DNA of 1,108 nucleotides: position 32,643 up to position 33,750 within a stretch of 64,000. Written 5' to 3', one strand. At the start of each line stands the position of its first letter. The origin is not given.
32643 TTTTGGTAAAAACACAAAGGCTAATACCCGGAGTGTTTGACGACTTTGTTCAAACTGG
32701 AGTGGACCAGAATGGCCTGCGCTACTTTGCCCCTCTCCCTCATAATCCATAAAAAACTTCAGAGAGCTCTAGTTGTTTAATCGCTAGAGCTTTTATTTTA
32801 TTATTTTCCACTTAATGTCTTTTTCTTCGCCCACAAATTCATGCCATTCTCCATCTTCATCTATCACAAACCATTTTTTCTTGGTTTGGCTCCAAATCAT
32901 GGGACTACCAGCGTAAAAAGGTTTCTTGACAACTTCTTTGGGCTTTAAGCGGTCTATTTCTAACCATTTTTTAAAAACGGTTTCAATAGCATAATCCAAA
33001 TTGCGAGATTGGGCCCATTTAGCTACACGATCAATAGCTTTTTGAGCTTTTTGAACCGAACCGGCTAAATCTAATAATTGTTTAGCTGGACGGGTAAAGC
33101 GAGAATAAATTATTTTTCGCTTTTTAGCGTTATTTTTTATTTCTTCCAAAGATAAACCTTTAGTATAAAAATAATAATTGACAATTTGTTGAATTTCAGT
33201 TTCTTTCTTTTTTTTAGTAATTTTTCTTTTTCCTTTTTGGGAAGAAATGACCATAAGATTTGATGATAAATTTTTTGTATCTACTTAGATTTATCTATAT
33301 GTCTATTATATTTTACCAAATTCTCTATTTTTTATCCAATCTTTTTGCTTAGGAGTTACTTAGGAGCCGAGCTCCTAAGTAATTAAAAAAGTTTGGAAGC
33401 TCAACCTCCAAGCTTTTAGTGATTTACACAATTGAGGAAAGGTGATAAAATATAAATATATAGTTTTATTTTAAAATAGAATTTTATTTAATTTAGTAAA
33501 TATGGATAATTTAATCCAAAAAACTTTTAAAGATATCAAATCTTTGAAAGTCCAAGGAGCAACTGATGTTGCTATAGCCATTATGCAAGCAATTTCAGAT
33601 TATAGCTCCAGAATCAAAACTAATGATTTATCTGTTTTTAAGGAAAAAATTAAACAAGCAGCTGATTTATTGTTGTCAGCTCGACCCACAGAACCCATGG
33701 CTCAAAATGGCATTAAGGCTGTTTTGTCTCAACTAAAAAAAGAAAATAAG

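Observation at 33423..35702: eIF2B-family isomerase and form-III-like RuBisCO operon (AMP / nucleoside salvage route) with catalytic residues intact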

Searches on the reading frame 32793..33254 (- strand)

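Call 3: search_protein_families(library=pfam, proteins=[window:32793-33254:-])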
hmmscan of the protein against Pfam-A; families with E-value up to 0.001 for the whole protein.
window:32793-33254:- (153 aa): 0 families

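Call 4: search_protein_families(library=ncbifam, proteins=[window:32793-33254:-])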
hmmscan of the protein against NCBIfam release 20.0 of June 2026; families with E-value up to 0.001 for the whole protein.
window:32793-33254:- (153 aa): 0 families

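Call 60: search_protein_families(library=pfam, proteins=[window:32793-33254:-], max_evalue=1)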
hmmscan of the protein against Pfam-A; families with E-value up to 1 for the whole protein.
window:32793-33254:- (153 aa): 1 family
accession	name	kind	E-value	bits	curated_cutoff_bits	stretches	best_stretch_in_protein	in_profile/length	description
PF17865.7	AAA_lid_5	-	0.2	12.3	22.7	1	17-52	16-50/104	Midasin AAA lid domain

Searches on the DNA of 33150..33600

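Call 61: search_rna_families(source=window, start=33150, end=33600, threshold=evalue, max_evalue=1)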
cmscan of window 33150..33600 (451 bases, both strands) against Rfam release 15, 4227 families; matches with E-value up to 1: 0.
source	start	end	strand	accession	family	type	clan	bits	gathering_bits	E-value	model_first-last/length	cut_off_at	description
